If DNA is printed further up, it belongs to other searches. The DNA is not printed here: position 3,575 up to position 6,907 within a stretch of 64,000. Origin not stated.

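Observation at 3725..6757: PilB/GspE secretion ATPase encoded as a tandem double-module fusion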

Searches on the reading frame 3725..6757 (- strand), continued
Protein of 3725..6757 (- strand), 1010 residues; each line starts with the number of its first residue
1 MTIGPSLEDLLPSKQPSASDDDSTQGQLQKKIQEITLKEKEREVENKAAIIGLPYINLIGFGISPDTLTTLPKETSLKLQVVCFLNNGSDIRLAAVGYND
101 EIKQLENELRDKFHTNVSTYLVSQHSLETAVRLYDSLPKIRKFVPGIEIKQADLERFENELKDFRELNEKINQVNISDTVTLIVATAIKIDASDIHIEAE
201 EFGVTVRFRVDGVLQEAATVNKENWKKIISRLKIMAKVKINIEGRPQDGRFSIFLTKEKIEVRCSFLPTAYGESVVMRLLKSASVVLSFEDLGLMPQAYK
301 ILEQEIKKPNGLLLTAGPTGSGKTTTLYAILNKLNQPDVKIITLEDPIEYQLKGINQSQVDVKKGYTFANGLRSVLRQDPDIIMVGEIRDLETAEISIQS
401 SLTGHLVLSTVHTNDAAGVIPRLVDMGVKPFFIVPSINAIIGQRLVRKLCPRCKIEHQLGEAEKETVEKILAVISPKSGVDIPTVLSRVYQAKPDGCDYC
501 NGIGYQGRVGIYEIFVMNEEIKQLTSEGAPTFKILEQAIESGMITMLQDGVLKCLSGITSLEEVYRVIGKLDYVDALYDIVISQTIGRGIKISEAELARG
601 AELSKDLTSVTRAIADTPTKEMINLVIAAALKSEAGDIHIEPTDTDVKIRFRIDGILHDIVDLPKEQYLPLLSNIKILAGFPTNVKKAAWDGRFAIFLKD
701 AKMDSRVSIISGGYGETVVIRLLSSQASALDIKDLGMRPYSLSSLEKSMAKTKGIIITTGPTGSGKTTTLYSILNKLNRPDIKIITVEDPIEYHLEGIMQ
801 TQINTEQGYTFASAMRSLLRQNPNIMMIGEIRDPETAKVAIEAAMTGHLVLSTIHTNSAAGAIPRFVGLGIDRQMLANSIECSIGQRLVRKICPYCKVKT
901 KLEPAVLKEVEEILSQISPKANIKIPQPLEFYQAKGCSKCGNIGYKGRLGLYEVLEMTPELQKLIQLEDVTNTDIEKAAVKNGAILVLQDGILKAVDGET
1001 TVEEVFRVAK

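Call 101: find_encoding_contigs(protein=P0146, flank=8000, max_places=1)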
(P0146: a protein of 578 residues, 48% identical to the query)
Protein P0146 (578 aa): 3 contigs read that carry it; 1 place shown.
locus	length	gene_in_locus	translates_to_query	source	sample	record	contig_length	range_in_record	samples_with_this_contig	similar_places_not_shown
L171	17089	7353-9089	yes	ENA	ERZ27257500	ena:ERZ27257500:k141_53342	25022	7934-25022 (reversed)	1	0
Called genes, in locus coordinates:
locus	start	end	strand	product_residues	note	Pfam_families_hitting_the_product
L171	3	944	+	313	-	?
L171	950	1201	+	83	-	-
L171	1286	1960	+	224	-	PF01746:tRNA_m1G_MT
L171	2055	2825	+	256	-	-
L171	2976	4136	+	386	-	PF21710:Spt6_S1 (faint), PF23459:S1_RRP5 (faint), PF00575:S1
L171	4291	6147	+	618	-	PF06480:FtsH_ext (weak), PF00004:AAA, PF17862:AAA_lid_3, PF01434:Peptidase_M41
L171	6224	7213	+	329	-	-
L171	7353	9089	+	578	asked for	PF05157:MshEN (weak), PF00437:T2SSE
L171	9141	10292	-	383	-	PF01476:LysM, PF23446:LysM1_NFP_LYK (faint), PF23473:LysM3_LYK4_5, PF23577:LysM_RLK (faint), PF01476:LysM, PF01551:Peptidase_M23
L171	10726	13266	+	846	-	PF00133:tRNA-synt_1, PF09334:tRNA-synt_1g, PF01406:tRNA-synt_1e (faint), PF13603:tRNA-synt_1_2, PF00133:tRNA-synt_1, PF08264:Anticodon_1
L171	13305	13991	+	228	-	-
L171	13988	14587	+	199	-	PF01966:HD (weak)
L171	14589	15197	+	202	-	PF01300:Sua5_yciO_yrdC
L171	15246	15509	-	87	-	-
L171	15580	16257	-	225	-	-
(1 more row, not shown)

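Call 103: search_protein_families(library=ncbifam, proteins=[P0140], max_evalue=1e-30)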
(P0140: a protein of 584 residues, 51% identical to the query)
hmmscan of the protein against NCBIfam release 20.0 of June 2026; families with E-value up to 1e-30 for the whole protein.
P0140 (584 aa): 6 families
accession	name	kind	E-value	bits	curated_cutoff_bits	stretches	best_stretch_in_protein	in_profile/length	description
TIGR02533.1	type_II_gspE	equivalog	4.1e-140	467.7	630.25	1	82-582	3-485/486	type II secretion system ATPase GspE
TIGR02538.1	type_IV_pilB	equivalog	1.4e-139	466.3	675.65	1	20-583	14-562/564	type IV-A pilus assembly ATPase PilB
NF053534.1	T4PilAsmATPsTfpB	equivalog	4.5e-114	381.9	850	1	39-583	55-582/584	type IV pilus assembly ATPase TfpB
NF007755.0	PRK10436.1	equivalog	5.6e-110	368.2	617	1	159-583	67-459/465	type II secretion system protein GspE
NF041000.1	ATPase_ComGA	equivalog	3.1e-72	242.8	300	1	198-463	3-266/267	competence type IV pilus ATPase ComGA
TIGR01420.1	pilT_fam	subfamily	4.7e-53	180.6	319.1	1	198-489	5-292/343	PilT/PilU family type 4a pilus ATPase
